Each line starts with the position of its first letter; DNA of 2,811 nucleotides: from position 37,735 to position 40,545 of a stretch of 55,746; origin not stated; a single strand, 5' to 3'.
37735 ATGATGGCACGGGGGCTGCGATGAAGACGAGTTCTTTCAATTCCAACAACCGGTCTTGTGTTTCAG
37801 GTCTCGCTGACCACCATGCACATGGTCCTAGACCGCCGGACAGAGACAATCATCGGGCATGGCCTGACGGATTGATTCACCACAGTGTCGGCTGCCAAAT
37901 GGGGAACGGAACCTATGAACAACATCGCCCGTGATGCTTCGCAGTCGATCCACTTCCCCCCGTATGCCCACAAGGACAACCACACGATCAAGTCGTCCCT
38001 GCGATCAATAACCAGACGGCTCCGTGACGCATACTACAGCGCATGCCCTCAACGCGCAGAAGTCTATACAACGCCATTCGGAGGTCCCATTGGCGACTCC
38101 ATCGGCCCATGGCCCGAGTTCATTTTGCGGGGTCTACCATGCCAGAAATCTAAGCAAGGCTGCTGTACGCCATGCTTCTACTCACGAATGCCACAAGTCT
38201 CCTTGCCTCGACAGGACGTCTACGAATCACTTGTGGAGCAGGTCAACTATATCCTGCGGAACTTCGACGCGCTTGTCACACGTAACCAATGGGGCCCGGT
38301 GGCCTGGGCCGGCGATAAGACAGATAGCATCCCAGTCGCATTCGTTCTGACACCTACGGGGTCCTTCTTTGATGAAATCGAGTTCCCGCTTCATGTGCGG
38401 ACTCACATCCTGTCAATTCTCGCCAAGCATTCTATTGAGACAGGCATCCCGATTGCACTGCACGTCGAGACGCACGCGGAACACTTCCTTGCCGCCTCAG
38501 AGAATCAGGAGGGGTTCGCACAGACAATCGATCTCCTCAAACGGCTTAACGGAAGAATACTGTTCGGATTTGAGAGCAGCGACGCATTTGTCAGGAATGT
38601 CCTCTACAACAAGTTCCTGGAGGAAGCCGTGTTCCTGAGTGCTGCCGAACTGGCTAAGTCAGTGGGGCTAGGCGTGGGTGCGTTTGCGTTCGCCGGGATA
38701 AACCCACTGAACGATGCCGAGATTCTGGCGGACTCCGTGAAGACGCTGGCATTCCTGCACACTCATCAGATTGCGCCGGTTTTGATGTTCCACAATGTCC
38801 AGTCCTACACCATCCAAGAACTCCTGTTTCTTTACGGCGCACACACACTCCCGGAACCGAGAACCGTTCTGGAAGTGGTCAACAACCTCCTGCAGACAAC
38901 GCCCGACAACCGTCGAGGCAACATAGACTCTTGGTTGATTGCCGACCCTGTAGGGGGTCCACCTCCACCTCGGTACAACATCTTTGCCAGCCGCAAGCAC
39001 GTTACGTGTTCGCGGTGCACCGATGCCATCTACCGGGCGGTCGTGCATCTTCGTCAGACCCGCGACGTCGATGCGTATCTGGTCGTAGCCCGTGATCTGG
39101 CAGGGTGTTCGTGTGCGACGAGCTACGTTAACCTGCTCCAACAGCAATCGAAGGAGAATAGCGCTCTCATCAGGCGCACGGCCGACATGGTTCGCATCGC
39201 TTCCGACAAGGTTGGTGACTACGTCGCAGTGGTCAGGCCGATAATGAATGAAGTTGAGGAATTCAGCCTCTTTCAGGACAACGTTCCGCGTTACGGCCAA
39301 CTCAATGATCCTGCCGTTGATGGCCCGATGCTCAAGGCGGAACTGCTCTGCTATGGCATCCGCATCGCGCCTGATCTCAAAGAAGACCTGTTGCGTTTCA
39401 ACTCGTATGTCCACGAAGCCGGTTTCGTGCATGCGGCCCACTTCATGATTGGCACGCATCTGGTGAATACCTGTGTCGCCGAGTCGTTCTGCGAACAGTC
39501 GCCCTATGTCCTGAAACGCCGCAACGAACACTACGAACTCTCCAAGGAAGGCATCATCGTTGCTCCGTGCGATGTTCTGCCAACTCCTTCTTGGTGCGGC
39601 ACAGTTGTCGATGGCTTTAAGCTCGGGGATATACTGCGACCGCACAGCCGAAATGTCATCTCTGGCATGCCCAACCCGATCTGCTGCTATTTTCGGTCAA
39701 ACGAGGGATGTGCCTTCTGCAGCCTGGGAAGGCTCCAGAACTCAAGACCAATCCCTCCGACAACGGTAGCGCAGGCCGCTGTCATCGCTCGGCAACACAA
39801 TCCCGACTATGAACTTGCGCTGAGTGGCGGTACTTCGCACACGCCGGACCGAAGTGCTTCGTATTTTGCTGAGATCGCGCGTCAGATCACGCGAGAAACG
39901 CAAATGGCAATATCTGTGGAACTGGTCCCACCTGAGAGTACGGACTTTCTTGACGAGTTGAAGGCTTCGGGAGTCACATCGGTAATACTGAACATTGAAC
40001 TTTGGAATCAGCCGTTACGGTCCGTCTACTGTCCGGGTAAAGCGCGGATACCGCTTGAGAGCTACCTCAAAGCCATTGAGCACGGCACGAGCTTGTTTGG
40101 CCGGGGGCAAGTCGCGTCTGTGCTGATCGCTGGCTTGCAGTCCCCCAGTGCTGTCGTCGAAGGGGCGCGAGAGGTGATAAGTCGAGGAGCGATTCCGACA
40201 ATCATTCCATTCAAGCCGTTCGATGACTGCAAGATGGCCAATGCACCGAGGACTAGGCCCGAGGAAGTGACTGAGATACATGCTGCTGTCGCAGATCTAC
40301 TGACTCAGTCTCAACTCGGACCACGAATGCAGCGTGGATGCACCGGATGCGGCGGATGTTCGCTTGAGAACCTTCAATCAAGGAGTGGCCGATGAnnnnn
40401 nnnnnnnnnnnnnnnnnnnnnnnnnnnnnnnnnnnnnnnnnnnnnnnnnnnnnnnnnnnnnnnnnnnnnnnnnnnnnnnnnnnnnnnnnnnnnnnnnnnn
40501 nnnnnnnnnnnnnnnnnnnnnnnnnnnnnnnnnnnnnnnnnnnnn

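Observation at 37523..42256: XRE + double radical-SAM + Isf flavoprotein + HD/TIR-like operon: candidate undescribed defence system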

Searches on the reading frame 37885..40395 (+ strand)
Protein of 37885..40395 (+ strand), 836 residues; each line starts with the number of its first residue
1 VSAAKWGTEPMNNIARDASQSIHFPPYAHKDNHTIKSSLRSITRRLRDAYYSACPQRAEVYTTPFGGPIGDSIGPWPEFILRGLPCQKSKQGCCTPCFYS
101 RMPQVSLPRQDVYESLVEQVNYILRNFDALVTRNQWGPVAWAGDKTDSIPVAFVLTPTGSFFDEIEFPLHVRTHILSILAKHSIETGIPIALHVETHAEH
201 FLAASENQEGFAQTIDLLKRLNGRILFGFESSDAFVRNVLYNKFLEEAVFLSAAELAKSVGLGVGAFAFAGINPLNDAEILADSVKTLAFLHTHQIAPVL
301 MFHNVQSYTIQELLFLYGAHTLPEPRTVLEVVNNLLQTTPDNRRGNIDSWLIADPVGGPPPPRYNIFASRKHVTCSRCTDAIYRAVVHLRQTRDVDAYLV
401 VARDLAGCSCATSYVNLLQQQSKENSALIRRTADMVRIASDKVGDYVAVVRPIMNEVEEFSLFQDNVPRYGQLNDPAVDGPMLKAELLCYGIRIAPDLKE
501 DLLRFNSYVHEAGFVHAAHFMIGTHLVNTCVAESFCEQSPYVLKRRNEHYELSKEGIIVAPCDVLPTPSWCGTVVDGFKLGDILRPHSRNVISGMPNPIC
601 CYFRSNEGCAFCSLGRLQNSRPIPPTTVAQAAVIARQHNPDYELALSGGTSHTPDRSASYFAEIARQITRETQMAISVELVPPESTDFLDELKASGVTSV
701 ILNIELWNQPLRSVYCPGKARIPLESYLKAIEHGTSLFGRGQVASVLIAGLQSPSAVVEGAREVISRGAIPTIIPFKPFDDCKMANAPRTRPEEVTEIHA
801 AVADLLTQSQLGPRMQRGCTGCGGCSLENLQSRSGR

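Call 3: search_protein_families(library=pfam, proteins=[window:37885-40395:+], max_evalue=0.1)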
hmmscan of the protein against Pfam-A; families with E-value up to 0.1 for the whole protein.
window:37885-40395:+ (836 aa): 1 family
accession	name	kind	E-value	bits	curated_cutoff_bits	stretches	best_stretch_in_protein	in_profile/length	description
PF04055.27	Radical_SAM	-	1e-07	32.7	29.5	1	606-732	8-134/166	Radical SAM superfamily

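Call 4: search_protein_families(library=padloc, proteins=[window:37885-40395:+], max_evalue=0.1)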
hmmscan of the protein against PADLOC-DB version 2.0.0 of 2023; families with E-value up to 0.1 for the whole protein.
window:37885-40395:+ (836 aa): 0 families

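Call 5: search_protein_families(library=ncbifam, proteins=[window:37885-40395:+], max_evalue=0.1)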
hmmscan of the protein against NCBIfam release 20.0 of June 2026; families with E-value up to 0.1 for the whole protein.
window:37885-40395:+ (836 aa): 5 families
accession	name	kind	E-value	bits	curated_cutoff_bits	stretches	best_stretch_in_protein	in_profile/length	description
NF045502.1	variant_rSAM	domain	9.2e-49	166.3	125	1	483-806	7-355/357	radical SAM protein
TIGR04043.1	rSAM_MSMEG_0568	hypoth_equivalog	8.6e-47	159.8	303.7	1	511-826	23-348/354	MSMEG_0568 family radical SAM protein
TIGR01210.1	TIGR01210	equivalog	1.1e-11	44.5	212.15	1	79-424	18-309/313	archaeosine biosynthesis radical SAM protein RaSEA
NF053743.1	LipS2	equivalog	0.0029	17.1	270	1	661-798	92-224/292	LipS2 family lipoyl synthase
NF005609.0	PRK07360.1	equivalog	0.023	13.4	426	0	413-451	25-61/374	7,8-didemethyl-8-hydroxy-5-deazariboflavin synthase subunit CofH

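Call 10: find_homologous_proteins(query=window:37885-40395:+, max_evalue=0.00001)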
Query window:37885-40395:+ (836 aa): 69 proteins with E <= 0.00001 among 8000 candidates.
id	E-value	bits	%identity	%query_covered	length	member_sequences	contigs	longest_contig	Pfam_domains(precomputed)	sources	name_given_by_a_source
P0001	0.0e+0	1691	100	88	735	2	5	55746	PF04055.28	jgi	jgi:uncharacterized Fe-S cluster-containing MiaB family protein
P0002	0.0e+0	1164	60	99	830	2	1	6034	PF04055.28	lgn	-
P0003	0.0e+0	1148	62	97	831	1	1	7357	PF04055.28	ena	-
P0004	0.0e+0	1089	57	99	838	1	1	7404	PF04055.28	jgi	jgi:uncharacterized Fe-S cluster-containing MiaB family protein/biotin synthase-related radical SAM 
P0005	0.0e+0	1037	54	97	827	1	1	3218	PF04055.28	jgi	-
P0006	0.0e+0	1020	54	97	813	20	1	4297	PF04055.28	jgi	-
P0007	1.2e-291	988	54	97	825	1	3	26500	PF04055.28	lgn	-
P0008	3.5e-283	960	56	88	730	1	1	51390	PF04055.28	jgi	jgi:radical SAM protein (TIGR04043 family)/radical SAM enzyme (TIGR01210 family)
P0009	1.8e-274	931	50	98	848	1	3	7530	PF04055.28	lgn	-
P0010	1.2e-255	869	58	75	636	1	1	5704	PF04055.28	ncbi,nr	ncbi:hypothetical protein M1O47_03220 [Dehalococcoidia bacterium]|nr:hypothetical protein [Dehalococ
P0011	1.2e-250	852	71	59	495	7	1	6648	PF04055.28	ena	-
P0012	2.9e-230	785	55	75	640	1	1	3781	-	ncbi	ncbi:MAG: hypothetical protein ACFFCW_37450 [Candidatus Hodarchaeota archaeon]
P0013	4.0e-209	715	43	97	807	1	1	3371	PF04055.28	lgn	-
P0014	4.7e-197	675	54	66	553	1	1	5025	PF04055.28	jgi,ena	-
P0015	1.1e-189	651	40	96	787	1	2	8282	PF04055.28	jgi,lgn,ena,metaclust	metaclust:\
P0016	2.7e-188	646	41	96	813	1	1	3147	PF04055.28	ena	-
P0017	4.4e-182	626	38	95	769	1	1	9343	PF04055.28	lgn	-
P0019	5.9e-179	615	40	96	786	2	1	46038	PF04055.28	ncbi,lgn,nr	ncbi:MAG: radical SAM protein [Acutalibacteraceae bacterium]|nr:radical SAM protein [Acutalibacterac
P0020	1.6e-178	614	37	95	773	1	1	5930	PF04055.28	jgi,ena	-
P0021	4.7e-175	602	39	94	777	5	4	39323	PF04055.28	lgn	-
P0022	3.0e-174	600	36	95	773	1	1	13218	PF04055.28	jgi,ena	-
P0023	5.4e-172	592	38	95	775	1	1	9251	PF04055.28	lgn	-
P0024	2.6e-171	590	37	95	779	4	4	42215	PF04055.28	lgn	-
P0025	2.9e-171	590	38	94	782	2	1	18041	PF04055.28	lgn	-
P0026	1.6e-169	584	37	95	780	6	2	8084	PF04055.28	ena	-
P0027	2.6e-169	583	37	99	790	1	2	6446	PF04055.28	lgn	-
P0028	1.8e-168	581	37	95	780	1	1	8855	PF04055.28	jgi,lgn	jgi:radical SAM enzyme (TIGR01210 family)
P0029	4.0e-168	579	38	95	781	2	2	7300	PF04055.28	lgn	-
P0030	9.6e-168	578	37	94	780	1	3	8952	PF04055.28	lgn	-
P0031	1.2e-167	578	37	95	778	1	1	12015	PF04055.28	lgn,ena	-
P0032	8.1e-167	575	38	94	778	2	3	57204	PF04055.28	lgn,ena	-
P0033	1.6e-166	574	37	94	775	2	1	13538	PF04055.28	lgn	-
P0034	2.0e-166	574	37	94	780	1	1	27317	PF04055.28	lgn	-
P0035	3.5e-165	570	37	94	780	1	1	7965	PF04055.28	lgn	-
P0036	4.1e-164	566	37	95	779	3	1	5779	PF04055.28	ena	-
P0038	2.3e-163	564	37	95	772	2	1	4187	PF04055.28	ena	-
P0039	1.5e-161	558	36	94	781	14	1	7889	PF04055.28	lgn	-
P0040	5.6e-161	556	36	95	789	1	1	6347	PF04055.28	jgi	jgi:radical SAM enzyme (TIGR01210 family)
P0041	1.9e-160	554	38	94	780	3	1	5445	PF04055.28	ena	-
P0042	2.6e-155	537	35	95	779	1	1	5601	PF04055.28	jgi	-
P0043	3.4e-155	537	36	95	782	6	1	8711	PF04055.28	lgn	-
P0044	1.6e-151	525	36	95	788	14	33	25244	PF04055.28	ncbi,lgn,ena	-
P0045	9.5e-149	515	34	95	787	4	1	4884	PF04055.28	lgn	-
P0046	2.1e-146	508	35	94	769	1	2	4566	PF04055.28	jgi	jgi:radical SAM enzyme (TIGR01210 family)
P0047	2.7e-139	484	36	96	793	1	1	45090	PF04055.28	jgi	-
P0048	3.5e-137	477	35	91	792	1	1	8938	PF04055.28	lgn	-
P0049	2.8e-132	461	34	95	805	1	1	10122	PF04055.28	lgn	-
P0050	2.3e-129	451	33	96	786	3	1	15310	PF04055.28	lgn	-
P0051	3.7e-127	444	34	96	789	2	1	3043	PF04055.28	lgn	-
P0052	5.6e-127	443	34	96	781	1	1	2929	PF04055.28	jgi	jgi:radical SAM enzyme (TIGR01210 family)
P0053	1.6e-126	442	34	95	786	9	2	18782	PF04055.28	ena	-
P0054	1.5e-125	439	32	95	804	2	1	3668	PF04055.28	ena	-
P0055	6.4e-125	437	32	95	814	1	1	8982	PF04055.28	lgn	-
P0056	1.7e-124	435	34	96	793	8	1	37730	PF04055.28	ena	-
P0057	1.9e-123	432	33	96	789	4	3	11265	PF04055.28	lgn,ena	-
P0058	5.7e-123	430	35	92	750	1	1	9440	PF04055.28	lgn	-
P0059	7.6e-123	430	33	97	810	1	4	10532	PF04055.28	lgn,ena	-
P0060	5.6e-122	427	33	96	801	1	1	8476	PF04055.28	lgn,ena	-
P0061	1.0e-121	426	32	94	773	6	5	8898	PF04055.28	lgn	-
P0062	7.2e-121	423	33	96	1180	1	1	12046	PF13685.13,PF04055.28,PF25137.1,PF00465.26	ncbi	-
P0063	1.9e-120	422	32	96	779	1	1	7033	PF04055.28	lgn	-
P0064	6.5e-120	420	33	96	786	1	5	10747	PF04055.28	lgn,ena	-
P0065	3.0e-119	418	32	96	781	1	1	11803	PF04055.28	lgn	-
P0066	6.5e-116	407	32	96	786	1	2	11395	PF04055.28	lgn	-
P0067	7.9e-116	407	32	95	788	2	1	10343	PF04055.28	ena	-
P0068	1.5e-114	402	32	95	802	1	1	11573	PF04055.28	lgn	-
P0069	5.9e-104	367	33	86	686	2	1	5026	PF04055.28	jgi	-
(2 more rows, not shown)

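Call 11: find_encoding_contigs(protein=P0008, flank=10000, max_places=2)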
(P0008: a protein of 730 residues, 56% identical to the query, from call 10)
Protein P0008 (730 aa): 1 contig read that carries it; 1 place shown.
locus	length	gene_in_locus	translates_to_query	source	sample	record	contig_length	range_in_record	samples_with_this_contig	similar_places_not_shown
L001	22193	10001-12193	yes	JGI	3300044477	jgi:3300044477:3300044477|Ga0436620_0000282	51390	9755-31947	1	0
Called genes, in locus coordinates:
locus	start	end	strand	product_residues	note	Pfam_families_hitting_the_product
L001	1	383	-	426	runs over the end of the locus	PF08239:SH3_3, PF03372:Exo_endo_phos (weak)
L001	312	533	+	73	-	-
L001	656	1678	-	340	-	PF13646:HEAT_2 (faint)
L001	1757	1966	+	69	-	-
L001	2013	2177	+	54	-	-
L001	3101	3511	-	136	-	-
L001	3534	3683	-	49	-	-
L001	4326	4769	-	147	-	-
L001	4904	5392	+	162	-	-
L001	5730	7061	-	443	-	-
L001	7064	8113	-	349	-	-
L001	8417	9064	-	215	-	PF00589:Phage_integrase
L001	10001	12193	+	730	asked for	PF04055:Radical_SAM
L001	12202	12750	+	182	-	PF03358:FMN_red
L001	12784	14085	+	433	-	PF24391:HD-CE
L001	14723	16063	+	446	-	-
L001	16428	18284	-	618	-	PF00656:Peptidase_C14 (weak)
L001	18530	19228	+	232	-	-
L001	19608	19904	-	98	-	-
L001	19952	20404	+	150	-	PF01078:Mg_chelatase, PF13335:Mg_chelatase_C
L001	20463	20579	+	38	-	PF13711:DUF4160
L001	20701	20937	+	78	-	PF10387:DUF2442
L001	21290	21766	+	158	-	PF14300:DMP19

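Call 12: find_encoding_contigs(protein=P0019, flank=10000, max_places=2)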
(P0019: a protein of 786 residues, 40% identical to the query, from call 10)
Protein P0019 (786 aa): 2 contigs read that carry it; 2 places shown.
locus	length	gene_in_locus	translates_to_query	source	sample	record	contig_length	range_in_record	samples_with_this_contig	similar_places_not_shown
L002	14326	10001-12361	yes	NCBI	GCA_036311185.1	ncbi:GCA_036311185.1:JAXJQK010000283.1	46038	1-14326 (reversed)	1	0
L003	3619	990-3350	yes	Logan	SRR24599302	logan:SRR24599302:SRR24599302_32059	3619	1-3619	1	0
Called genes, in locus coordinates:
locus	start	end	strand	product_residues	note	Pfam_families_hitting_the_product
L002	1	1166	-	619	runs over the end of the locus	-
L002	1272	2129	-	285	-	PF20016:ThsA_Macro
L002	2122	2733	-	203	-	PF08937:ThsB_TIR (faint)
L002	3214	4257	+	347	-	PF14072:DndB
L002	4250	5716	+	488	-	PF01507:PAPS_reduct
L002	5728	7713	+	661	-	PF02463:SMC_N (faint), PF13476:AAA_23 (faint), PF13555:AAA_29 (weak)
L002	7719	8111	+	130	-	PF08870:DndE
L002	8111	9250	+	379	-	PF00266:Aminotran_5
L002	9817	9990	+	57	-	PF12728:HTH_17 (weak)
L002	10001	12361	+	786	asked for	PF04055:Radical_SAM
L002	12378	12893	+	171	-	PF02525:Flavodoxin_2, PF03358:FMN_red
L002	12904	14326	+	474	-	?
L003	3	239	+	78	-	?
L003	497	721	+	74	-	-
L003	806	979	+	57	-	PF12728:HTH_17 (weak)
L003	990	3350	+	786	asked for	PF04055:Radical_SAM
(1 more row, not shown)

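Call 13: find_encoding_contigs(protein=P0032, flank=10000, max_places=2)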
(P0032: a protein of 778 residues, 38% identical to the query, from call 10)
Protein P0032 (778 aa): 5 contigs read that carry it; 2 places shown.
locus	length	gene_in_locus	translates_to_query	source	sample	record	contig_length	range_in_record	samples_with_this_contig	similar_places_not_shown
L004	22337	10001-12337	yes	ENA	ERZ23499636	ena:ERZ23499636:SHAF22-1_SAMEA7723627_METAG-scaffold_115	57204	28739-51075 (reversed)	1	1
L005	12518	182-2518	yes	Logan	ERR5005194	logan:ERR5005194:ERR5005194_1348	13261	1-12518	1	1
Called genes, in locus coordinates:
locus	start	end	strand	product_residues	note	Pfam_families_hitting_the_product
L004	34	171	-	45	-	-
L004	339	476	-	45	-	-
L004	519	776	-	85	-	PF00550:PP-binding (faint)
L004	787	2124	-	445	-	PF04055:Radical_SAM, PF13353:Fer4_12 (faint)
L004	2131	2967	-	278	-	-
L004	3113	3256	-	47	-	-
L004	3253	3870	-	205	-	PF04647:AgrB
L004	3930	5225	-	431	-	PF14501:HATPase_c_5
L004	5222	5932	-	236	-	PF00072:Response_reg, PF04397:LytTR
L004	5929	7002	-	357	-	-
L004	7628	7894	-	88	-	-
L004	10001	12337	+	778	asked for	PF04055:Radical_SAM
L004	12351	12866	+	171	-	PF02525:Flavodoxin_2, PF03358:FMN_red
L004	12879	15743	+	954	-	-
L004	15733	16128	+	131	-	-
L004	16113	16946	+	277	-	PF13847:Methyltransf_31, PF08241:Methyltransf_11 (faint), PF13649:Methyltransf_25 (weak)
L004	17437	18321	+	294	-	-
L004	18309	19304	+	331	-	PF00288:GHMP_kinases_N (weak)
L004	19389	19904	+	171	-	-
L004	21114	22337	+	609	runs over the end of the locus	-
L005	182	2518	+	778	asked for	PF04055:Radical_SAM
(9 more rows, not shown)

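Call 15: find_encoding_contigs(protein=P0047, flank=10000, max_places=1)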
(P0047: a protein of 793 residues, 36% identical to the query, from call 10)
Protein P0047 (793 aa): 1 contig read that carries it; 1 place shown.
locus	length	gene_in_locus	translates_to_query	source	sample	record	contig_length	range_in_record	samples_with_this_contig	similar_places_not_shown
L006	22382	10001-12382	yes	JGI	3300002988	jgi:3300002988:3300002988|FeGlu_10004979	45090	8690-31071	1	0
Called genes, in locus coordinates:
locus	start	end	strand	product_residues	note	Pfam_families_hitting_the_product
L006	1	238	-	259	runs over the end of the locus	PF01048:PNP_UDP_1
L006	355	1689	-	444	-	PF01979:Amidohydro_1, PF07969:Amidohydro_3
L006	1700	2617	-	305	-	PF02653:BPD_transp_2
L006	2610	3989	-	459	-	-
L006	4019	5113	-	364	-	PF00005:ABC_tran, PF13304:AAA_21 (faint)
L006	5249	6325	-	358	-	PF02608:Bmp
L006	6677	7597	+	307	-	-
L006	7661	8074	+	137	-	-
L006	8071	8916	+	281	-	PF13353:Fer4_12, PF04055:Radical_SAM, PF00037:Fer4 (weak), PF12838:Fer4_7 (weak), PF13187:Fer4_9 (weak), PF13237:Fer4_10 (weak), PF13484:Fer4_16 (weak)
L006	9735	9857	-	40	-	-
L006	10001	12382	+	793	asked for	PF04055:Radical_SAM (faint)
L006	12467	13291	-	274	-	PF13276:HTH_21, PF00665:rve, PF13683:rve_3, PF13333:rve_2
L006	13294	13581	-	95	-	PF01527:HTH_Tnp_1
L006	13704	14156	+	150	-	PF03358:FMN_red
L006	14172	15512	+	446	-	-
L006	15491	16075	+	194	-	-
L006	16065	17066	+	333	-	-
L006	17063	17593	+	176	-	-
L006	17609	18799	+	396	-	PF00171:Aldedh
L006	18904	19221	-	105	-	-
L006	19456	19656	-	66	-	-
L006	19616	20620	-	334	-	-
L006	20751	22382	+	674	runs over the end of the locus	PF00145:DNA_methylase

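Call 16: find_encoding_contigs(protein=P0056, flank=10000, max_places=1)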
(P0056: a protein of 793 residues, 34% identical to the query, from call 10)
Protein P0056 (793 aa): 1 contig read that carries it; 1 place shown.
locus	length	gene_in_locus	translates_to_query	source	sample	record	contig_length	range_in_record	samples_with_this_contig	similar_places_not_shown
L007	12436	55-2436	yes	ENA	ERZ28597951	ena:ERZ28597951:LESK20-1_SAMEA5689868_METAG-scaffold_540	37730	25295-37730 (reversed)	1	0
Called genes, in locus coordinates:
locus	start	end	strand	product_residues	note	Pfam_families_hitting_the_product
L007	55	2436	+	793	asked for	PF04055:Radical_SAM (weak)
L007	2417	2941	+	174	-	PF02525:Flavodoxin_2, PF03358:FMN_red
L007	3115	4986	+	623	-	-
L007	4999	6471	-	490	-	PF13546:DDE_5, PF01609:DDE_Tnp_1 (weak)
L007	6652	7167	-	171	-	-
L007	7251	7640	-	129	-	-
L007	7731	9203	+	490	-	PF13546:DDE_5, PF01609:DDE_Tnp_1 (weak)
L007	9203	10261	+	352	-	-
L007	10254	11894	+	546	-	PF00171:Aldedh, PF01209:Ubie_methyltran (weak), PF13489:Methyltransf_23, PF08241:Methyltransf_11, PF08242:Methyltransf_12, PF13649:Methyltransf_25, PF13847:Methyltransf_31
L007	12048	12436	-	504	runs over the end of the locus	-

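Call 17: find_encoding_contigs(protein=P0062, flank=10000, max_places=1)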
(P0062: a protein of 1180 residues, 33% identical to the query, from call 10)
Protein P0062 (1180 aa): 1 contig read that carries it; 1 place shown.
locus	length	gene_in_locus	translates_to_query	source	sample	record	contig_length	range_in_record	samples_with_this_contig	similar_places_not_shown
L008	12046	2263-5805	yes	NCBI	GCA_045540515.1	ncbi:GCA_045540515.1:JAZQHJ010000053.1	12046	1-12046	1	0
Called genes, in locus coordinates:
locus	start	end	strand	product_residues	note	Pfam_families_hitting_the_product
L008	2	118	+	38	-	?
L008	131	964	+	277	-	PF03009:GDPD, PF16387:DUF4996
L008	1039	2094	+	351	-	PF01757:Acyl_transf_3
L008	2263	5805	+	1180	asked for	PF00465:Fe-ADH, PF13685:Fe-ADH_2 (weak), PF25137:ADH_Fe_C, PF04055:Radical_SAM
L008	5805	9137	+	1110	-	-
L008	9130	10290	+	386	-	PF00171:Aldedh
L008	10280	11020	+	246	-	PF13489:Methyltransf_23, PF01209:Ubie_methyltran (weak), PF13847:Methyltransf_31, PF08241:Methyltransf_11, PF08242:Methyltransf_12 (weak), PF13649:Methyltransf_25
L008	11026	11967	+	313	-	-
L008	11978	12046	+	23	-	?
